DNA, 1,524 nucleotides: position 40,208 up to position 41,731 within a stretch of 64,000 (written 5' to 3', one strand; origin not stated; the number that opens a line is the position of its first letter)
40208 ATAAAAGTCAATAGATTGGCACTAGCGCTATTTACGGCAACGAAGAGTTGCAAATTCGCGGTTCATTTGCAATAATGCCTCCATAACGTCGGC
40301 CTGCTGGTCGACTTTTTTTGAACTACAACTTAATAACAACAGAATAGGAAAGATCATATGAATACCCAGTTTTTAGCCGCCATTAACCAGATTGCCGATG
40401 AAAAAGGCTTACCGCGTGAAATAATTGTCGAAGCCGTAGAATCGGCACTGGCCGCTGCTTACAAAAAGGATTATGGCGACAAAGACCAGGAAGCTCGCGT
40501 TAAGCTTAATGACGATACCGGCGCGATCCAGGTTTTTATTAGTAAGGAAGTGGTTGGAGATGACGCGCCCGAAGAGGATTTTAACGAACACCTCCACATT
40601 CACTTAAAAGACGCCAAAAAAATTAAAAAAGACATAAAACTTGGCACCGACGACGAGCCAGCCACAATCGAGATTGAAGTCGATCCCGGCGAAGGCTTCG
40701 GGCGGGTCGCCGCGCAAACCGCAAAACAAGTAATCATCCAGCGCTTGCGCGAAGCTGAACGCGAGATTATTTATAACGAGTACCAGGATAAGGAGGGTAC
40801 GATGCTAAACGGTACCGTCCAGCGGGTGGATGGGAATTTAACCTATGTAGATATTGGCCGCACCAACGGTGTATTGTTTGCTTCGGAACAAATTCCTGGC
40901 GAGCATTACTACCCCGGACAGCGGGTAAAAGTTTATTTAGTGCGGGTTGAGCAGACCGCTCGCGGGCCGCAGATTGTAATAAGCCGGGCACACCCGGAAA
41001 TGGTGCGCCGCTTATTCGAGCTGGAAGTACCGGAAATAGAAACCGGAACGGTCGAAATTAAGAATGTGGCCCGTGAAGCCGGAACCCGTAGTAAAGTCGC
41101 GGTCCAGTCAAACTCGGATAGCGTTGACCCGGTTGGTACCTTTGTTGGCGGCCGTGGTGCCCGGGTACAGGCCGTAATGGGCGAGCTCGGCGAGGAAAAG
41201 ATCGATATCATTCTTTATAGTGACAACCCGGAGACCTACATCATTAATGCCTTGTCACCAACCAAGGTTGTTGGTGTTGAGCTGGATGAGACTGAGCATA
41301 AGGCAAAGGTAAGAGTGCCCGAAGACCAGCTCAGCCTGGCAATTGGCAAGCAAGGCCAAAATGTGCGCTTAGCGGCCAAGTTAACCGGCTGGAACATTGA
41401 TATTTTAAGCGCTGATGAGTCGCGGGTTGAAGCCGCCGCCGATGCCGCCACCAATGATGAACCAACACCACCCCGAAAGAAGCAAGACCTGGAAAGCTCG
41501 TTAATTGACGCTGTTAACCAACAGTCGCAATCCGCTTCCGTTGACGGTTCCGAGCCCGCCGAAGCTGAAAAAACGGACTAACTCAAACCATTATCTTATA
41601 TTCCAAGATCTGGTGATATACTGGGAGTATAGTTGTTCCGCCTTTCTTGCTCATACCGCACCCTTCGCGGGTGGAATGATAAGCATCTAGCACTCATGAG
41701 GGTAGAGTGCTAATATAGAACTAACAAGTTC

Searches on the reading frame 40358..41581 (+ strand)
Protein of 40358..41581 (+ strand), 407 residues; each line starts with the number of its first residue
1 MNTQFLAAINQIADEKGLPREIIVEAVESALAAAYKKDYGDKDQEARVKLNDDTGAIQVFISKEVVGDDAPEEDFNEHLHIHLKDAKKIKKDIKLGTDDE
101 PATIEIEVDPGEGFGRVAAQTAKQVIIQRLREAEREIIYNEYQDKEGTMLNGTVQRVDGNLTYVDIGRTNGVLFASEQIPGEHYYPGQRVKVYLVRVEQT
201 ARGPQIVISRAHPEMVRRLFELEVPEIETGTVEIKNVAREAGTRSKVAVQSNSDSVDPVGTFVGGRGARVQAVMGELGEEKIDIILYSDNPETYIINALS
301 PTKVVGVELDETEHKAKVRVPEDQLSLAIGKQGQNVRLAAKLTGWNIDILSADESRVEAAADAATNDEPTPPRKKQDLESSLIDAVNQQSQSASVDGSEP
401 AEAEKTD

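Call 12: find_related_loci(query=window:40358-41581:+, collection=genome_contigs, flank=6000)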
Query window:40358-41581:+ (407 aa) in genome_contigs; peptide patterns used: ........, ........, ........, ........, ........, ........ (x = any residue, [..] = any of these).
600 stretches matched a pattern (row limit reached: there are more); 598 encode a relative of the query (tblastn E <= 1e-3); the best 80 are kept; 80 distinct loci.
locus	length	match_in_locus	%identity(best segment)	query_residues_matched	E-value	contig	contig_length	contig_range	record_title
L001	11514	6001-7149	67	1-388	2e-158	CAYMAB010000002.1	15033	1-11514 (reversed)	MAG TPA_asm: uncultured Candidatus Saccharimonadales bacterium isolate binchicken_co54_498 genome assembly, contig: NODE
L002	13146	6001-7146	58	1-404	5e-141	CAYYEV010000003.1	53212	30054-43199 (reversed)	MAG TPA_asm: uncultured Candidatus Saccharibacteria bacterium isolate SRP239243_co1_80 genome assembly, contig: NODE_712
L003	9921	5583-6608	56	1-349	2e-123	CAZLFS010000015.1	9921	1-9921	MAG TPA_asm: uncultured Candidatus Saccharibacteria bacterium isolate SRP272529_co1_253 genome assembly, contig: NODE_12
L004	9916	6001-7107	53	4-352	3e-121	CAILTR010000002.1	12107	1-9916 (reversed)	uncultured bacterium isolate Kiruna_bin-03023 genome assembly, contig: bin-03023:002/120, whole genome shotgun sequence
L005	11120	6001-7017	54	5-353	1e-119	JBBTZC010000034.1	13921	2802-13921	MAG: Patescibacteria group bacterium isolate H51-bin085_1 H51_bin085_1_000000000034, whole genome shotgun sequence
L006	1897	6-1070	54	4-367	2e-122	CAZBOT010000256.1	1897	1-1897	MAG TPA_asm: uncultured Candidatus Saccharibacteria bacterium isolate SRP329715_co1_191 genome assembly, contig: NODE_10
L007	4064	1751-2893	50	4-348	1e-114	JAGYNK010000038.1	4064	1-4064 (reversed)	MAG: Candidatus Moraniibacteriota bacterium isolate M55B143 k51_208460_flag_0_multi_26.2594_len_4064, whole genome shotg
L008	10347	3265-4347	51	1-373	6e-113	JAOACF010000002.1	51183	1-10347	MAG: Negativicutes bacterium isolate SKW2 NODE_1_2_edited, whole genome shotgun sequence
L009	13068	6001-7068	54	4-358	1e-112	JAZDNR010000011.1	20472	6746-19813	MAG: Parcubacteria group bacterium isolate MEGAHIT-group-0.721 k141_1191719, whole genome shotgun sequence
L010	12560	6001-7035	54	1-349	1e-112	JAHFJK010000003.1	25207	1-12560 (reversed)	MAG: Candidatus Doudnabacteria bacterium isolate nzgw384 NODE_1599_length_25208_cov_3.944114, whole genome shotgun seque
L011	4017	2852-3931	52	1-365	7e-114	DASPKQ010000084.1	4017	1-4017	MAG TPA_asm: Verrucomicrobiia bacterium isolate SMAG_U12040 k141_469581, whole genome shotgun sequence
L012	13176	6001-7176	46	5-358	7e-112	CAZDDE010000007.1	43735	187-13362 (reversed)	MAG TPA_asm: uncultured Candidatus Saccharibacteria bacterium isolate SRP178908_co1_52 genome assembly, contig: NODE_441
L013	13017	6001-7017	54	1-351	6e-111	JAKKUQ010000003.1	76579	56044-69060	MAG: Thermosediminibacteraceae bacterium isolate bin 27 NODE_9_length_76579_cov_160.194658, whole genome shotgun sequenc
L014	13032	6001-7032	52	1-356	1e-110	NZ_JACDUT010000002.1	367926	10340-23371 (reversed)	Thermaerobacillus caldiproteolyticus strain DSM 15730 Ga0415321_02, whole genome shotgun sequence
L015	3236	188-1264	50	5-365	1e-113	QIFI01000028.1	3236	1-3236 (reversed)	MAG: Candidatus Andersenbacteria bacterium isolate SZUA-179 Ga0063294_10037773, whole genome shotgun sequence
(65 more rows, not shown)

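Call 15: find_related_loci(query=window:40358-41581:+, collection=metagenome_contigs, flank=4000)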
Query window:40358-41581:+ (407 aa) in metagenome_contigs; peptide patterns used: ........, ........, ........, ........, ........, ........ (x = any residue, [..] = any of these).
600 stretches matched a pattern (row limit reached: there are more); 594 encode a relative of the query (tblastn E <= 1e-3); the best 80 are kept; 80 distinct loci.
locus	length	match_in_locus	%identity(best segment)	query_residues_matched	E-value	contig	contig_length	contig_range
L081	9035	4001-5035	52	7-354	3e-115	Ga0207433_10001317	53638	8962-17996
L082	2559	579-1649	53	1-364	3e-120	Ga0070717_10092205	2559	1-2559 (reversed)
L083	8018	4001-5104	51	5-351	2e-114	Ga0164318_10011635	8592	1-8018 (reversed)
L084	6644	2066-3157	52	5-371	6e-114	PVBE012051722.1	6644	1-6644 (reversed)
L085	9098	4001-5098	51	5-353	5e-114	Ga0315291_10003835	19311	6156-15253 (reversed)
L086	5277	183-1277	53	4-350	4e-113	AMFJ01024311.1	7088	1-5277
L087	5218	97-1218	50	5-353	4e-113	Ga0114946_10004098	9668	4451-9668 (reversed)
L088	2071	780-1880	52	5-349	6e-119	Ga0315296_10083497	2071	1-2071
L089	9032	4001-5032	52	1-356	6e-112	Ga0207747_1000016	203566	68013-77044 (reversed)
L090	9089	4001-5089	50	5-351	7e-112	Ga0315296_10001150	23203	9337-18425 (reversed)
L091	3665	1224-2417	48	5-368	7e-114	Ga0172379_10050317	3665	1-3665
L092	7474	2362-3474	49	5-351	2e-111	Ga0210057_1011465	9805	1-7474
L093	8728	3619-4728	48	5-354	2e-111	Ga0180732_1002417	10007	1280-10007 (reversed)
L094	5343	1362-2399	52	2-355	3e-111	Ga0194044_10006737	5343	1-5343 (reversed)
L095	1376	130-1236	52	5-351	8e-121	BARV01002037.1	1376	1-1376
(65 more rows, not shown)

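Call 33: find_homologous_proteins(query=window:40358-41581:+, max_evalue=1e-100)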
Query window:40358-41581:+ (407 aa): 4743 proteins with E <= 1e-100 among 8000 candidates; the best 120 are listed.
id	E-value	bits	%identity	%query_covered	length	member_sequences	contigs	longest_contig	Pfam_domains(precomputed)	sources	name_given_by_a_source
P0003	5.1e-258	874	100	100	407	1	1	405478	PF13184.13,PF26594.2,PF00575.30,PF08529.17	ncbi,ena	-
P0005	1.8e-232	789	93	97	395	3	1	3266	PF13184.13,PF26594.2,PF00575.30,PF08529.17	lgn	-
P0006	6.3e-202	689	79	99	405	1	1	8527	PF13184.13,PF26594.2,PF00575.30,PF08529.17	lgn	-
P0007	1.3e-200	685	78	100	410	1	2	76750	PF13184.13,PF26594.2,PF00575.30,PF08529.17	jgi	jgi:N utilization substance protein A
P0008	1.1e-199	682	81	96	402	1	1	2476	PF13184.13,PF26594.2,PF08529.17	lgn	-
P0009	4.9e-199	679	79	100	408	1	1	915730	PF13184.13,PF26594.2,PF00575.30,PF08529.17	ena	-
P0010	6.8e-198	676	81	96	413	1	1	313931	PF13184.13,PF26594.2,PF00575.30,PF08529.17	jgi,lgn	jgi:transcription termination/antitermination protein NusA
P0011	2.3e-197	674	82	97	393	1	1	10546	PF13184.13,PF26594.2,PF00575.30,PF08529.17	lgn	-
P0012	1.2e-195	668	80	99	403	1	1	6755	PF13184.13,PF26594.2,PF00575.30,PF08529.17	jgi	jgi:N utilization substance protein A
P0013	2.3e-195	667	82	96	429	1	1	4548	PF13184.13,PF26594.2,PF00575.30,PF08529.17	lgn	-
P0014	8.7e-195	665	78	99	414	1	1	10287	PF13184.13,PF26594.2,PF00575.30,PF08529.17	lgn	-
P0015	1.3e-194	665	80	96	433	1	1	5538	PF13184.13,PF26594.2,PF00575.30,PF08529.17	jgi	jgi:transcription termination/antitermination protein NusA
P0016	1.7e-194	665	77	99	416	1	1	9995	PF13184.13,PF26594.2,PF00575.30,PF08529.17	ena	-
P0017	4.3e-194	663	81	96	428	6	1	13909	PF13184.13,PF26594.2,PF00575.30,PF08529.17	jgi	-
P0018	4.8e-194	663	78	100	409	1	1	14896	PF13184.13,PF26594.2,PF00575.30,PF08529.17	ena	-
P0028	4.4e-190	650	79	96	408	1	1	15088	PF13184.13,PF26594.2,PF00575.30,PF08529.17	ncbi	-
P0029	7.7e-190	649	79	96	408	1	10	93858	PF13184.13,PF26594.2,PF00575.30,PF08529.17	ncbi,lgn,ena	-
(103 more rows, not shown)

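Call 34: find_encoding_contigs(protein=P0005, flank=4000, max_places=3)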
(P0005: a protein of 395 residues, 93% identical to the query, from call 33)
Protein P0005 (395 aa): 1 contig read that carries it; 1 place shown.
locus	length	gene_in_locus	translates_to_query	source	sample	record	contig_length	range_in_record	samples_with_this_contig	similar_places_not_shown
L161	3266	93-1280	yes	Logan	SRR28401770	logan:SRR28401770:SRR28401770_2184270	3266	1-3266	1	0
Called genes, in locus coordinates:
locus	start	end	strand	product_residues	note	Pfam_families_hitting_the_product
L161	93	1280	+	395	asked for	PF08529:NusA_N, PF00575:S1 (weak), PF13184:KH_NusA_1st, PF26594:KH_NusA_2nd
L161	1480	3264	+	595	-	?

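Call 35: find_encoding_contigs(protein=P0011, flank=4000, max_places=2)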
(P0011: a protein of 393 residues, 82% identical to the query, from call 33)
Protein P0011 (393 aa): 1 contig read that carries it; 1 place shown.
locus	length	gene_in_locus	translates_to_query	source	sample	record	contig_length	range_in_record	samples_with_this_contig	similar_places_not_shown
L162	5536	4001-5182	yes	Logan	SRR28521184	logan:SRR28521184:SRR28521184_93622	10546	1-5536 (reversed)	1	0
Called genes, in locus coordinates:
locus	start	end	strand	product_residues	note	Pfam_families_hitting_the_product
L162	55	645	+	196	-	PF01351:RNase_HII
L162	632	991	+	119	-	PF02021:UPF0102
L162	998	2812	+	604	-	PF08439:Peptidase_M3_N, PF01432:Peptidase_M3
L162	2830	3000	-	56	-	-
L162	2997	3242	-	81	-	-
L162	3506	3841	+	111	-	-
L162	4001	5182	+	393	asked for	PF08529:NusA_N, PF00575:S1 (weak), PF13184:KH_NusA_1st, PF26594:KH_NusA_2nd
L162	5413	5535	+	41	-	?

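Call 36: find_encoding_contigs(protein=P0010, flank=4000, max_places=2)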
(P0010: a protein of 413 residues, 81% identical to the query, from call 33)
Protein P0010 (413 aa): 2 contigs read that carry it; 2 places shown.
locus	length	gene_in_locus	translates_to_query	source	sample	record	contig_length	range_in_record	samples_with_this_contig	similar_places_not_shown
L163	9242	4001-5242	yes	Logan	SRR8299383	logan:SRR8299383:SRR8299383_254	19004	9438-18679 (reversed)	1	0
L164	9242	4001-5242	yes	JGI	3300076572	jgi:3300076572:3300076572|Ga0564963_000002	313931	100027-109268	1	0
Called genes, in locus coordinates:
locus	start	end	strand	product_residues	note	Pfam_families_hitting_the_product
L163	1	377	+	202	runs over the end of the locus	PF01245:Ribosomal_L19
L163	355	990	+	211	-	PF01351:RNase_HII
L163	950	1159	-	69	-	-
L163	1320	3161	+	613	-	PF08439:Peptidase_M3_N, PF01432:Peptidase_M3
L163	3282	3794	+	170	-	-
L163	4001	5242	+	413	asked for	PF08529:NusA_N, PF00575:S1 (weak), PF13184:KH_NusA_1st, PF26594:KH_NusA_2nd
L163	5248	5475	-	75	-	-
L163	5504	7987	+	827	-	PF02861:Clp_N, PF02861:Clp_N, PF00004:AAA, PF17871:AAA_lid_9, PF00004:AAA, PF07724:AAA_2, PF07728:AAA_5, PF10431:ClpB_D2-small, +10 more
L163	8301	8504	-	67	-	-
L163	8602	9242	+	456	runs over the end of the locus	PF18073:Zn_ribbon_LapB, PF13481:AAA_25, PF03796:DnaB_C (faint), PF06745:ATPase, PF23442:DUF7125, PF00004:AAA (weak), PF13541:ChlI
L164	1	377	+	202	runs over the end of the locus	PF01245:Ribosomal_L19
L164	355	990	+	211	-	PF01351:RNase_HII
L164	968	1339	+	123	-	PF02021:UPF0102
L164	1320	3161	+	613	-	PF08439:Peptidase_M3_N, PF01432:Peptidase_M3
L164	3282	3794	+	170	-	-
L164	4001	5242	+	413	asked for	PF08529:NusA_N, PF00575:S1 (weak), PF13184:KH_NusA_1st, PF26594:KH_NusA_2nd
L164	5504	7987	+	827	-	PF02861:Clp_N, PF02861:Clp_N, PF00004:AAA, PF17871:AAA_lid_9, PF00004:AAA, PF07724:AAA_2, PF07728:AAA_5, PF10431:ClpB_D2-small, +10 more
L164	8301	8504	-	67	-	-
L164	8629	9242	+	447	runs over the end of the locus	PF18073:Zn_ribbon_LapB, PF13481:AAA_25, PF03796:DnaB_C (faint), PF06745:ATPase, PF23442:DUF7125, PF00004:AAA (weak), PF13541:ChlI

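Call 37: find_encoding_contigs(protein=P0009, flank=4000, max_places=2)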
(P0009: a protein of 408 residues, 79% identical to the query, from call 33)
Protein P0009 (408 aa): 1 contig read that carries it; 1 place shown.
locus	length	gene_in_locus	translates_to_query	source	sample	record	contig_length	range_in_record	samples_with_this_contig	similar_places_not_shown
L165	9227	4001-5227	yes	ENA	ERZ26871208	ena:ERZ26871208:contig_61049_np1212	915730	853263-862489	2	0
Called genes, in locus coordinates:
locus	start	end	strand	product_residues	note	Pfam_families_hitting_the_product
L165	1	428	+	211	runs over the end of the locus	PF01245:Ribosomal_L19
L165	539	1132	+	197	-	PF01351:RNase_HII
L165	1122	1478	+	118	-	PF08378:NERD (faint), PF02021:UPF0102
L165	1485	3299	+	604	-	PF08439:Peptidase_M3_N, PF01432:Peptidase_M3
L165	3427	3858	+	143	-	-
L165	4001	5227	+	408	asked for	PF08529:NusA_N, PF00575:S1, PF13184:KH_NusA_1st, PF26594:KH_NusA_2nd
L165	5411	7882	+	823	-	PF02861:Clp_N, PF02861:Clp_N, PF00004:AAA, PF17871:AAA_lid_9, PF00004:AAA, PF07724:AAA_2, PF07728:AAA_5, PF10431:ClpB_D2-small, +9 more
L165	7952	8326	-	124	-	-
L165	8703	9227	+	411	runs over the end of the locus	PF13481:AAA_25, PF03796:DnaB_C (faint), PF06745:ATPase, PF08423:Rad51 (faint), PF23442:DUF7125 (weak), PF13401:AAA_22 (weak), PF00004:AAA (weak), PF13541:ChlI, +1 more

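Call 40: find_encoding_contigs(protein=P0017, flank=4000, max_places=1)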
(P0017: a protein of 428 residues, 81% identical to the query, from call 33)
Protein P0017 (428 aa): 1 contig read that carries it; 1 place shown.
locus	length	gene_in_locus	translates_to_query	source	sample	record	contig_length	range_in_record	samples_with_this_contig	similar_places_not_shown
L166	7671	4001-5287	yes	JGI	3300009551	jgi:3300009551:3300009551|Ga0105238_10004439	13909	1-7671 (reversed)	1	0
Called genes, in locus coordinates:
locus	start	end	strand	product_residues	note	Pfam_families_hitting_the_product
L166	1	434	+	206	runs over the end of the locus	PF01245:Ribosomal_L19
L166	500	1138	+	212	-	PF01351:RNase_HII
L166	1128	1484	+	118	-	PF08378:NERD (faint), PF02021:UPF0102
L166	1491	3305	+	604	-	PF08439:Peptidase_M3_N, PF01432:Peptidase_M3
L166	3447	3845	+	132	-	-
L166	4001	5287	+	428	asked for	PF08529:NusA_N, PF00575:S1, PF13184:KH_NusA_1st, PF26594:KH_NusA_2nd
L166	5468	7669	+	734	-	?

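Call 41: find_encoding_contigs(protein=P0006, flank=4000, max_places=1)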
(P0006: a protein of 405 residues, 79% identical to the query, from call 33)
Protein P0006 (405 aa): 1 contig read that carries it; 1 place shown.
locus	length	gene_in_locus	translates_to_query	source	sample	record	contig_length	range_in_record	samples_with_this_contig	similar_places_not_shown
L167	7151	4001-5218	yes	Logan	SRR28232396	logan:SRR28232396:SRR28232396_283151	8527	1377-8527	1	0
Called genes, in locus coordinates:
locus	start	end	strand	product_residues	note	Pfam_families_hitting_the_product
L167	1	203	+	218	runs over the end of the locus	PF01245:Ribosomal_L19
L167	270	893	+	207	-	PF01351:RNase_HII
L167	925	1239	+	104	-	PF02021:UPF0102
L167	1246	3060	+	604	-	PF08439:Peptidase_M3_N, PF01432:Peptidase_M3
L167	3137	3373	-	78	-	-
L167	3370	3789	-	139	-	-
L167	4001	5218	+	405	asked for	PF08529:NusA_N, PF00575:S1 (weak), PF13184:KH_NusA_1st, PF26594:KH_NusA_2nd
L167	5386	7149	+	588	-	?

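Call 42: find_encoding_contigs(protein=P0029, flank=4000, max_places=1)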
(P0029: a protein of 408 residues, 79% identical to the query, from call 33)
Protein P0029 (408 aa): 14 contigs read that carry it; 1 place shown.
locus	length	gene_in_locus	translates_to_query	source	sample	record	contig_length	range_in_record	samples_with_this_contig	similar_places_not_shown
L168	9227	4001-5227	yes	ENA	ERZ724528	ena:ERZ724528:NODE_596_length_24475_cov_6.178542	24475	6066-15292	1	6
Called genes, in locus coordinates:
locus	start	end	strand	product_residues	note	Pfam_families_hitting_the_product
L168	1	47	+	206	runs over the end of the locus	PF01245:Ribosomal_L19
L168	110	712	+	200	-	PF01351:RNase_HII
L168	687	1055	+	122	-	PF02021:UPF0102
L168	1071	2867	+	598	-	PF08439:Peptidase_M3_N, PF01432:Peptidase_M3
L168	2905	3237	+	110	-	-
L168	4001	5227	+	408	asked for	PF08529:NusA_N, PF00575:S1 (faint), PF13184:KH_NusA_1st, PF26594:KH_NusA_2nd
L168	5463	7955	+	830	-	PF02861:Clp_N, PF02861:Clp_N, PF23569:NBD_SMAX1, PF00004:AAA, PF17871:AAA_lid_9, PF00004:AAA, PF07724:AAA_2, PF07728:AAA_5, +9 more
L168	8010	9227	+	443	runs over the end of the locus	PF18073:Zn_ribbon_LapB, PF13481:AAA_25, PF03796:DnaB_C (weak), PF06745:ATPase, PF23442:DUF7125 (weak), PF00004:AAA (weak), PF13541:ChlI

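Call 43: find_encoding_contigs(protein=P0007, flank=4000, max_places=1)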
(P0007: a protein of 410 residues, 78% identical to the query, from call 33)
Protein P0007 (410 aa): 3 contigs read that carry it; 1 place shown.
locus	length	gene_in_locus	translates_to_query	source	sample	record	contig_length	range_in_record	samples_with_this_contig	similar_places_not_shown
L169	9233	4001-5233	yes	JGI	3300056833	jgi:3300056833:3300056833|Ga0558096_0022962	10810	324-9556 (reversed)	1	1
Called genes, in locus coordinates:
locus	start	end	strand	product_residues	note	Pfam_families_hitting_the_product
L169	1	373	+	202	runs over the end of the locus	PF01245:Ribosomal_L19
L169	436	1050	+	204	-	PF01351:RNase_HII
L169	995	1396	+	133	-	PF02021:UPF0102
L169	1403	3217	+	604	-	PF08439:Peptidase_M3_N, PF01432:Peptidase_M3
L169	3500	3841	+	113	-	-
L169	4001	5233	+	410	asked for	PF08529:NusA_N, PF00575:S1 (weak), PF13184:KH_NusA_1st, PF26594:KH_NusA_2nd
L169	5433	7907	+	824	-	PF02861:Clp_N, PF02861:Clp_N, PF00004:AAA, PF17871:AAA_lid_9, PF00004:AAA, PF07724:AAA_2, PF07728:AAA_5, PF10431:ClpB_D2-small, +8 more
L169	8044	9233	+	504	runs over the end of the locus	?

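Call 50: search_protein_families(library=pfam, proteins=[L164:3282-3794:+, L165:3427-3858:+, L166:3447-3845:+, L167:3370-3789:-, L162:3506-3841:+, L169:3500-3841:+], max_evalue=0.01)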
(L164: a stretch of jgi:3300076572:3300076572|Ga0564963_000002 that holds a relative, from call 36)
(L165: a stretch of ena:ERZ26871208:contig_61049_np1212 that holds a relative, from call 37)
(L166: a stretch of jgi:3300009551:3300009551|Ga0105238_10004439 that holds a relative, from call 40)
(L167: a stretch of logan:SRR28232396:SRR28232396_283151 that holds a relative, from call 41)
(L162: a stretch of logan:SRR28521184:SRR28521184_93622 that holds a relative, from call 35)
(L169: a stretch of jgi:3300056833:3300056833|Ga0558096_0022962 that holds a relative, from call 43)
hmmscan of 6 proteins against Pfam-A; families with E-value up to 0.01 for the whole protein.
L164:3282-3794:+ (170 aa): 1 family
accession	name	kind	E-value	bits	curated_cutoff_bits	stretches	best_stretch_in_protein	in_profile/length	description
PF10277.15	Frag1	-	0.0021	18.1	30.3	0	29-128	49-150/220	Frag1/DRAM/Sfk1 family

L165:3427-3858:+ (143 aa): 1 family
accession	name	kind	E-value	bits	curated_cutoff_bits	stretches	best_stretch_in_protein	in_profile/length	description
PF13727.12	CoA_binding_3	-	0.0019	18.7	25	1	50-90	40-81/175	CoA-binding domain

L166:3447-3845:+ (132 aa): 0 families

L167:3370-3789:- (139 aa): 0 families

L162:3506-3841:+ (111 aa): 2 families
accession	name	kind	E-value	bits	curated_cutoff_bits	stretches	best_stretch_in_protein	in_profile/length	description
PF03706.18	LPG_synthase_TM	-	0.0073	16.2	33.4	1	3-77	117-190/302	Lysylphosphatidylglycerol synthase TM region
PF16082.10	Phage_holin_2_4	-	0.0098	16.3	30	0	32-73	32-73/77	Bacteriophage holin family, superfamily II-like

L169:3500-3841:+ (113 aa): 1 family
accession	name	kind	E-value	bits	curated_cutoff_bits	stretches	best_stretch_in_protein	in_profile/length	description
PF13796.11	Sensor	-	0.00039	20.9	28.2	1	6-86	1-76/162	Putative sensor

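Call 72: search_protein_families(library=phrogs, proteins=[L167:3373-3789:-, L167:3140-3373:-, L164:3282-3791:+, L165:3427-3855:+, L166:3447-3842:+, L162:3506-3838:+, L162:3000-3242:-], max_evalue=0.01)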
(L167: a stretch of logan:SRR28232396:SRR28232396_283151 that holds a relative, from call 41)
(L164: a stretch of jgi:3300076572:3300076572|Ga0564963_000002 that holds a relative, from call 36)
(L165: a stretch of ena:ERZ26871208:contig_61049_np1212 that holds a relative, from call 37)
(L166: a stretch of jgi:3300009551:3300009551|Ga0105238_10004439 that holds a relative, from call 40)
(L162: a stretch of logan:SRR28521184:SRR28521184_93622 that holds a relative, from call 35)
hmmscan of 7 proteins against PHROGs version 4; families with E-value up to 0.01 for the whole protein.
L167:3373-3789:- (139 aa): 0 families

L167:3140-3373:- (78 aa): 0 families

L164:3282-3791:+ (170 aa): 0 families

L165:3427-3855:+ (143 aa): 0 families

L166:3447-3842:+ (132 aa): 0 families

L162:3506-3838:+ (111 aa): 0 families

L162:3000-3242:- (81 aa): 0 families

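Call 73: search_protein_families(library=padloc, proteins=[L167:3373-3789:-, L167:3140-3373:-, L164:3282-3791:+, L165:3427-3855:+, L166:3447-3842:+, L162:3506-3838:+, L162:3000-3242:-], max_evalue=0.01)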
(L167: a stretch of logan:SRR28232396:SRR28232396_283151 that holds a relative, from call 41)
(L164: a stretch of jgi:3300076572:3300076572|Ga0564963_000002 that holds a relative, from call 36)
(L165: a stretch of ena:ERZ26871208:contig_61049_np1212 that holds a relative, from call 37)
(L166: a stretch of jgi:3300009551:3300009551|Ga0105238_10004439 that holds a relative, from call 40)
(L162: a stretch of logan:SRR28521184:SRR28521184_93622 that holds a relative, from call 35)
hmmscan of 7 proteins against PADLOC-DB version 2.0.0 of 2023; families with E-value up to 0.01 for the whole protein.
L167:3373-3789:- (139 aa): 0 families

L167:3140-3373:- (78 aa): 0 families

L164:3282-3791:+ (170 aa): 0 families

L165:3427-3855:+ (143 aa): 0 families

L166:3447-3842:+ (132 aa): 0 families

L162:3506-3838:+ (111 aa): 0 families

L162:3000-3242:- (81 aa): 0 families

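Call 74: search_protein_families(library=ncbifam, proteins=[L167:3373-3789:-, L167:3140-3373:-, L164:3282-3791:+, L165:3427-3855:+, L166:3447-3842:+, L162:3506-3838:+, L162:3000-3242:-], max_evalue=0.01)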
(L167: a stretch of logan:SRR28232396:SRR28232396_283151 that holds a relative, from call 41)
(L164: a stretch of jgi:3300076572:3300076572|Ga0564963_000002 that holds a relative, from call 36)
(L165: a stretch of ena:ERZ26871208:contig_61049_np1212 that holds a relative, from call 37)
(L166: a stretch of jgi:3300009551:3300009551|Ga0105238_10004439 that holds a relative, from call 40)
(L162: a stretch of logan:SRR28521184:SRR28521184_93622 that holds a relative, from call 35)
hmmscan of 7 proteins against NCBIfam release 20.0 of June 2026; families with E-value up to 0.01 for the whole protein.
L167:3373-3789:- (139 aa): 0 families

L167:3140-3373:- (78 aa): 0 families

L164:3282-3791:+ (170 aa): 0 families

L165:3427-3855:+ (143 aa): 1 family
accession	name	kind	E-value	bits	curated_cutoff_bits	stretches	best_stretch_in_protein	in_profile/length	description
NF053845.1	CoaP_CTERM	equivalog_domain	0.0085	15.7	35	1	60-84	11-35/35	choice-of-anchor protein CoaP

L166:3447-3842:+ (132 aa): 0 families

L162:3506-3838:+ (111 aa): 0 families

L162:3000-3242:- (81 aa): 0 families
